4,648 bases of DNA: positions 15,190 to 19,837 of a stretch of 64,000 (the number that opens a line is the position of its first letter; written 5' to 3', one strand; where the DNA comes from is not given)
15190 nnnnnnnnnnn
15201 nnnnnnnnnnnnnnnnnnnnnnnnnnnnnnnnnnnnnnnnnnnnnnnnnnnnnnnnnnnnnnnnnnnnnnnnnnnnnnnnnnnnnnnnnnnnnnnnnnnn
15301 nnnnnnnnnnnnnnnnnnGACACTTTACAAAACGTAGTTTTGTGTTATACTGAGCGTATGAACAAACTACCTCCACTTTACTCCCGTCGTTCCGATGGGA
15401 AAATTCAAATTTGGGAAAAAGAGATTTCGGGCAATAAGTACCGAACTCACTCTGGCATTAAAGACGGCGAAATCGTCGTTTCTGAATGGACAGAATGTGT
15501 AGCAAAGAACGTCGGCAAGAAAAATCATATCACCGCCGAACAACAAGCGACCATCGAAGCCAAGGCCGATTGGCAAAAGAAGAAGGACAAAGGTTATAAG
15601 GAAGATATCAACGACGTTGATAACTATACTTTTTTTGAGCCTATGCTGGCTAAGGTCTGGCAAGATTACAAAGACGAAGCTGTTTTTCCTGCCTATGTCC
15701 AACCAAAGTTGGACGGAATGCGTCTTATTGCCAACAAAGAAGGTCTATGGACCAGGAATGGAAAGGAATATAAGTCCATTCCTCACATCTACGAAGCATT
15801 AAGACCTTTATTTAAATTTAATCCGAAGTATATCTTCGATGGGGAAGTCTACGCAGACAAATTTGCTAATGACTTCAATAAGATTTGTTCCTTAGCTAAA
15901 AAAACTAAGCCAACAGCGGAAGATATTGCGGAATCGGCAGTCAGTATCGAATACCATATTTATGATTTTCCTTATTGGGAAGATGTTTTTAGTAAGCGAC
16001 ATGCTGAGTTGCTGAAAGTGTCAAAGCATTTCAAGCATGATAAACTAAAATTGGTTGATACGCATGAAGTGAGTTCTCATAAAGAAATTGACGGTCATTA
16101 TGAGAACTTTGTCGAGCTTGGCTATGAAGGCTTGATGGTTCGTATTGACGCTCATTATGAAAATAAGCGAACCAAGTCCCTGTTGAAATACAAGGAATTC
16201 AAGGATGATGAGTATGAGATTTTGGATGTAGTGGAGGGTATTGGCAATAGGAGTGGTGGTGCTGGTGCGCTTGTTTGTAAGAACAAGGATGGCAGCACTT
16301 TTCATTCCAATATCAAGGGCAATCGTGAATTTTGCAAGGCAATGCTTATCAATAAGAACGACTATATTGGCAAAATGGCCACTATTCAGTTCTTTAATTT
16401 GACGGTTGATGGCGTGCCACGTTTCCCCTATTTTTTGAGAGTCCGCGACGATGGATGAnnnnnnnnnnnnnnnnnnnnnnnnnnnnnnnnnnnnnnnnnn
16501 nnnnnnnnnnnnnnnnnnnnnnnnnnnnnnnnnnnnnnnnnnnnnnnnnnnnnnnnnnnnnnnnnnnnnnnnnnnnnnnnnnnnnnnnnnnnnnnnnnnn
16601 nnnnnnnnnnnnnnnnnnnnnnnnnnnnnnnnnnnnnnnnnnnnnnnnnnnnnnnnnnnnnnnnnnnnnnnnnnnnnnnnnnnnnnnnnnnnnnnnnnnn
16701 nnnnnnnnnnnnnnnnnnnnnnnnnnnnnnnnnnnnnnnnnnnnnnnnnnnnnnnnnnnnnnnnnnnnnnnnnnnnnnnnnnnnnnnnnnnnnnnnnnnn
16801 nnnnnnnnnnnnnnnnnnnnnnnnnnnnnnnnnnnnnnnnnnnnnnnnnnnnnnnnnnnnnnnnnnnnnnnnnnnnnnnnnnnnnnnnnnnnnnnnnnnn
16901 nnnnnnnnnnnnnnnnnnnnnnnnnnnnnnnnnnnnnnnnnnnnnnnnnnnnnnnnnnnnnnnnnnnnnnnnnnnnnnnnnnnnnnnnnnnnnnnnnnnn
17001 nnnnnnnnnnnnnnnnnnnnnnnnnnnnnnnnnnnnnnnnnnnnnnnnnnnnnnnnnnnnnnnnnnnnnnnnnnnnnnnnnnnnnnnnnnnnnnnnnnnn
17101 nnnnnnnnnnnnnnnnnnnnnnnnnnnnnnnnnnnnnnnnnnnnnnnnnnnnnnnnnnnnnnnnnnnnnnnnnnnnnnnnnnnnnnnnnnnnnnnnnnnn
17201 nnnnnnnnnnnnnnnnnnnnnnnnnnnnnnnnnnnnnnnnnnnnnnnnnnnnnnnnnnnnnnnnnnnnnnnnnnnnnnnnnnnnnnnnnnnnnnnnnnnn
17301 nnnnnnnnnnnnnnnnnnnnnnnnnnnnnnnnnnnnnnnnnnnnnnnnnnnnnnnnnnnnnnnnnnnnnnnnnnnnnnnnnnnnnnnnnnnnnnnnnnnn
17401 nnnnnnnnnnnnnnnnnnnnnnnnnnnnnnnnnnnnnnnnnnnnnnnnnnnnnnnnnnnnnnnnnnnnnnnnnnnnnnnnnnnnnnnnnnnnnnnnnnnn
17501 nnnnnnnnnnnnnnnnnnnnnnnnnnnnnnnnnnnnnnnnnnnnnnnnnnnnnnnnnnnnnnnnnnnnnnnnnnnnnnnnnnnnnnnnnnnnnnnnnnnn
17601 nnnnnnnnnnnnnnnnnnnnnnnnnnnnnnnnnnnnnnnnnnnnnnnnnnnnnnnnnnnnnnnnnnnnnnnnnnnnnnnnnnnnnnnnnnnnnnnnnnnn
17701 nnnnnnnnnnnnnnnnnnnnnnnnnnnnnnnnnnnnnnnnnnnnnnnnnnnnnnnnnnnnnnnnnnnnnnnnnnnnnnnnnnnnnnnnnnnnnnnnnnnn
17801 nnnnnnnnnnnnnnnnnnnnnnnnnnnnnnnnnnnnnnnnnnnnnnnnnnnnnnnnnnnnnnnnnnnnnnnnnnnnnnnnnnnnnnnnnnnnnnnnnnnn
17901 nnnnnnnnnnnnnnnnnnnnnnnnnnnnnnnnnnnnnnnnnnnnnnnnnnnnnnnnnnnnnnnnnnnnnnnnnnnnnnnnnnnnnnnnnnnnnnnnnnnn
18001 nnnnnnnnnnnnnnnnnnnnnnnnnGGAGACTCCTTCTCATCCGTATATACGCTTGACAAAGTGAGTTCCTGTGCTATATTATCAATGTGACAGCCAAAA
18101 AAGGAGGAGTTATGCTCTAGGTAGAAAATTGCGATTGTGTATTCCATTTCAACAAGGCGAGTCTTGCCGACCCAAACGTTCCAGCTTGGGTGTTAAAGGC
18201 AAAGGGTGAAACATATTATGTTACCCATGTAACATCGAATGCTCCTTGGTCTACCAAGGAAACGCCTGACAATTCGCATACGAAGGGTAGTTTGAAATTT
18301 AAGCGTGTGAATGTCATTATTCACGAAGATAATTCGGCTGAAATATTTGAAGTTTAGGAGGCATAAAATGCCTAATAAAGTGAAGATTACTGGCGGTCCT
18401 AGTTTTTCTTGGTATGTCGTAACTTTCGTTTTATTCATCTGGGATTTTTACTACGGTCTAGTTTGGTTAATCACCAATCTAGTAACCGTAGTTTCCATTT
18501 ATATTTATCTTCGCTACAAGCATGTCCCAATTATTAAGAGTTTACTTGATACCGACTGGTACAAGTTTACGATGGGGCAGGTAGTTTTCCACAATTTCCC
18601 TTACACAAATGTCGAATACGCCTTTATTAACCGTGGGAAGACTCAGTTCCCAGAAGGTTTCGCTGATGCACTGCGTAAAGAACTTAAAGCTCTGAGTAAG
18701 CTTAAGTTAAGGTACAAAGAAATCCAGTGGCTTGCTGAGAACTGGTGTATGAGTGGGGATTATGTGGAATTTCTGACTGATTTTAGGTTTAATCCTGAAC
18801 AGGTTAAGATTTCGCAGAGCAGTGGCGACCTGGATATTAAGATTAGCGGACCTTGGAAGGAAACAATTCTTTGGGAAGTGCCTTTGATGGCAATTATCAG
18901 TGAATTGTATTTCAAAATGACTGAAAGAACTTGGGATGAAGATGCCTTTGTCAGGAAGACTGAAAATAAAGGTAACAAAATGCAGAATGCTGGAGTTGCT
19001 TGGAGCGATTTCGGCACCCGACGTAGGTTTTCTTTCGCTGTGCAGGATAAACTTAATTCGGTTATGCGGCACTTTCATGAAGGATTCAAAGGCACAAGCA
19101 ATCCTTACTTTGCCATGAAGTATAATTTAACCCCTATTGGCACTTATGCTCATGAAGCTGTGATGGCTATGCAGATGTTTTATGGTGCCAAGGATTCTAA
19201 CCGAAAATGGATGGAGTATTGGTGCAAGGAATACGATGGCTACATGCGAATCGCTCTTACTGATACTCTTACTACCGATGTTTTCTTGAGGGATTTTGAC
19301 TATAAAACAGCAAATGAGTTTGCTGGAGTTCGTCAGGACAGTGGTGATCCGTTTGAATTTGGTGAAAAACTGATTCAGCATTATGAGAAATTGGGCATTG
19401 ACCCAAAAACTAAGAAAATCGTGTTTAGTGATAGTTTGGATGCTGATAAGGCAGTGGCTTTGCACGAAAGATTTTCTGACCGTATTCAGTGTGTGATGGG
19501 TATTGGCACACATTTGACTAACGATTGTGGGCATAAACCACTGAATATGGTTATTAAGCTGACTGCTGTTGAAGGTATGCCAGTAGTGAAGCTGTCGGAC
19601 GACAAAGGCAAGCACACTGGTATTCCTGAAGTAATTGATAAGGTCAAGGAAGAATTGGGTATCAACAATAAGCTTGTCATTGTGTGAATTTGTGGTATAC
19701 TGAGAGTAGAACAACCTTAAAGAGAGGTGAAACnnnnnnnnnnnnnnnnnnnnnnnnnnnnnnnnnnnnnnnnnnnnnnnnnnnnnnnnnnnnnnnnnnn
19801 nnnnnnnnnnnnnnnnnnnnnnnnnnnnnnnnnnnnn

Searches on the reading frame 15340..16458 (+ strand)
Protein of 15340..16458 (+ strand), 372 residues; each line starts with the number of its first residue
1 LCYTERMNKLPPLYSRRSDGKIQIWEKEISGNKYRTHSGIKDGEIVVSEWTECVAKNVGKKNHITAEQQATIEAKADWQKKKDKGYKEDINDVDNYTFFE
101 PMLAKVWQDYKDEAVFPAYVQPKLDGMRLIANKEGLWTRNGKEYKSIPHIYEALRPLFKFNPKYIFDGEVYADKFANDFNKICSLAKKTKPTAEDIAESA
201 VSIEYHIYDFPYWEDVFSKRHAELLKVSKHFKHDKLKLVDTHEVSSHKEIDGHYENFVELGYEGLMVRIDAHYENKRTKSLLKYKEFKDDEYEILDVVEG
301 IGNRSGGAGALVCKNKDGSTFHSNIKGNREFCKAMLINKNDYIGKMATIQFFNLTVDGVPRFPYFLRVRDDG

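Call 8: search_protein_families(library=pfam, proteins=[window:15340-16458:+], max_evalue=0.01)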
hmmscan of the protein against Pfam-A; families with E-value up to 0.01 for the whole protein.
window:15340-16458:+ (372 aa): 3 families
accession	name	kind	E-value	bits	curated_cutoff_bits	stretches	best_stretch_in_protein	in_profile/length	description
PF01068.26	DNA_ligase_A_M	-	3.4e-17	63.2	26.2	1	101-285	1-204/204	ATP dependent DNA ligase domain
PF14743.12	DNA_ligase_OB_2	-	6.7e-11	42.5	28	1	299-369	1-66/66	DNA ligase OB-like domain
PF18363.6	PI_PP_I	-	0.0028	18.2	28.5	1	172-228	26-82/94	Phosphoinositide phosphatase insertion domain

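Call 9: search_protein_families(library=phrogs, proteins=[window:15340-16458:+], max_evalue=0.001)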
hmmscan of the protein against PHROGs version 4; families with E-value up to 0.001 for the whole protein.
window:15340-16458:+ (372 aa): 1 family
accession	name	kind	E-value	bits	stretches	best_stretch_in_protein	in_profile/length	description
phrog_114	-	DNA, RNA and nucleotide metabolism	2.8e-73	248.5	1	27-371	136-500/634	ATP-dependent DNA ligase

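Call 10: search_dna_similar(query=window:15340-16458:+, collection=phages, mode=protein, max_rows=15)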
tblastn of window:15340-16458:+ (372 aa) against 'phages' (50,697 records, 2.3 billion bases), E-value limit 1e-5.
Records with a match: 1444; places in all: 1447; records where one place covers at least 80% of the query: 912.
Best place of each record, by identity: 60-80% 1; <60% 1443.
By first word of the organism name: Escherichia 362; Pseudomonas 257; Klebsiella 171; Salmonella 103; Vibrio 87; Erwinia 47; Bacillus 32; Rhodobacter 25; Campylobacter 25; Shigella 24; and 67 more.
By host as written in the record: - 164; Escherichia coli 111; Pseudomonas aeruginosa 73; Escherichia coli K-12 MG1655 53; Klebsiella pneumoniae 36; Pseudomonas aeruginosa PAO1 26; Rhodobacter capsulatus YW1 24; Campylobacter jejuni 23; and 405 more.
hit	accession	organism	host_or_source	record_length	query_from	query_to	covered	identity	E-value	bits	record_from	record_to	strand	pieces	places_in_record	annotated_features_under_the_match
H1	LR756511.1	uncultured phage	metagenomic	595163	9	371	98%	70.2%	7e-173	539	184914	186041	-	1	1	record has no annotation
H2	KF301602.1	Caulobacter phage Cr30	Caulobacter crescentus CB15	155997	7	370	98%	40.5%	5e-79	269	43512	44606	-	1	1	DNA ligase (ATP)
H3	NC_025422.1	Caulobacter phage Cr30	Caulobacter crescentus CB15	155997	7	370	98%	40.5%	5e-79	269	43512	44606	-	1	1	DNA ligase (ATP)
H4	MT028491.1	Ochrobactrum phage vB_OspM_OC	Ochrobactrum sp. POC9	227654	12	368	96%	40.5%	2e-78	268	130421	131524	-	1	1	DNA ligase | hypothetical protein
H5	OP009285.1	Rhodobacter phage RcRudolph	Rhodobacter capsulatus YW1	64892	2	363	97%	38.9%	7e-74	254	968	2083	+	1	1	DNA ligase | hypothetical protein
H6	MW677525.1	Rhodobacter phage RcSimone-Hastad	Rhodobacter capsulatus SB1003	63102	13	366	95%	39.6%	3e-74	256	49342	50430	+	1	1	64: DNA ligase | 63: hypothetical protein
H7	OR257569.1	Ruegeria phage RpAliso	Ruegeria pomeroyi DSS-3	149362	3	363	97%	38.3%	3e-67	235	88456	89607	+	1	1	DNA ligase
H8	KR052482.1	Sinorhizobium phage phiN3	Sinorhizobium meliloti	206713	9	363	95%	38.6%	9e-66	231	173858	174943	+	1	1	ATP-dependent DNA ligase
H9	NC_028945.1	Sinorhizobium phage phiN3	Sinorhizobium meliloti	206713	9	363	95%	38.6%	9e-66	231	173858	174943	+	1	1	ATP-dependent DNA ligase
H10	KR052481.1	Sinorhizobium phage phiM19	Sinorhizobium meliloti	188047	9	363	95%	38.1%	1e-65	231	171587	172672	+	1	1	DNA ligase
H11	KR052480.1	Sinorhizobium phage phiM7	Sinorhizobium meliloti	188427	9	363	95%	38.1%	1e-65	231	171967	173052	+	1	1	DNA ligase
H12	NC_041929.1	Sinorhizobium phage phiM7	Sinorhizobium meliloti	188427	9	363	95%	38.1%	1e-65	231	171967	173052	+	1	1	DNA ligase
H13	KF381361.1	Sinorhizobium phage phiM12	Sinorhizobium meliloti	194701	9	363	95%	38.1%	1e-65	231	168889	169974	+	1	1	DNA ligase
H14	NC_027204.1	Sinorhizobium phage phiM12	Sinorhizobium meliloti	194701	9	363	95%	38.1%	1e-65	231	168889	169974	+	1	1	DNA ligase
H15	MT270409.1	Phaeobacter phage MD18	Phaeobacter inhibens DSM 17395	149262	13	366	95%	36.9%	1e-65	231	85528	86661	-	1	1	hypothetical protein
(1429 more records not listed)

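Call 13: get_annotated_region(hit=H1, flank=20000)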
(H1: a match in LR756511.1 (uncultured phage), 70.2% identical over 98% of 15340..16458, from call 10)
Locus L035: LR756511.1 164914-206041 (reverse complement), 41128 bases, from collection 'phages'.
description: uncultured phage genome assembly, chromosome: 1.
organism: uncultured phage (NCBI taxid 278008)
taxonomy: Viruses; environmental samples
host: -; source: metagenomic; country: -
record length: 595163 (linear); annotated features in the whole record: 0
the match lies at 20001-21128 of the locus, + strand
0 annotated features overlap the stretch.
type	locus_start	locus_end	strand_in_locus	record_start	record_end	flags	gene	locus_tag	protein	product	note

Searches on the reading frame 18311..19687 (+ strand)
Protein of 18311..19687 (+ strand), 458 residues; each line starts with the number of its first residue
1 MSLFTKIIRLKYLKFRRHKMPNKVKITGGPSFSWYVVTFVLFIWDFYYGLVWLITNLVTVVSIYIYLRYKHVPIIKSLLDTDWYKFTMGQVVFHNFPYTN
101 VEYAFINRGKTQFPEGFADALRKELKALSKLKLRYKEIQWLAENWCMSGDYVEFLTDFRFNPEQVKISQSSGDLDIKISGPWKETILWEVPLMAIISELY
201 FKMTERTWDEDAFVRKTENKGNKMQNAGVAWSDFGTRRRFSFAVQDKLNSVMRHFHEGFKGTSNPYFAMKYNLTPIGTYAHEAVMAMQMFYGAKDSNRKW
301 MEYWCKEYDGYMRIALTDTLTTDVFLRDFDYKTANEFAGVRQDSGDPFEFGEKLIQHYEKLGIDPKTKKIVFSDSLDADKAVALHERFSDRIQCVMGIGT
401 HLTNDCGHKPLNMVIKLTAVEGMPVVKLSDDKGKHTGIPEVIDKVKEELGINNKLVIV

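Call 8: search_protein_families(library=pfam, proteins=[window:18311-19687:+], max_evalue=0.01)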
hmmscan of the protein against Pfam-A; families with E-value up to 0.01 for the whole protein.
window:18311-19687:+ (458 aa): 2 families
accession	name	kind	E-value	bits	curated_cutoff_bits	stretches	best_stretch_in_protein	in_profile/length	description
PF04095.22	NAPRTase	-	2.8e-60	204.5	20.8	1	231-449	3-235/239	Nicotinate phosphoribosyltransferase (NAPRTase) family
PF17767.7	NAPRTase_N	-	1.6e-34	119.3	32.6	1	79-197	1-125/125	Nicotinate phosphoribosyltransferase (NAPRTase) N-terminal domain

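Call 9: search_protein_families(library=phrogs, proteins=[window:18311-19687:+], max_evalue=0.001)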
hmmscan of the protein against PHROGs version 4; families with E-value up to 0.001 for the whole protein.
window:18311-19687:+ (458 aa): 1 family
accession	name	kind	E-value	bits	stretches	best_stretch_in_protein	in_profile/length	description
phrog_448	-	other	2e-18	67.6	1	71-431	9-429/500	nicotinamide phosphoribosyl transferase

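Call 20: find_encoding_contigs(protein=window:18311-19687:+, flank=10000, max_places=6)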
Protein window:18311-19687:+ (458 aa): no gene with exactly this product is on record in the collection.
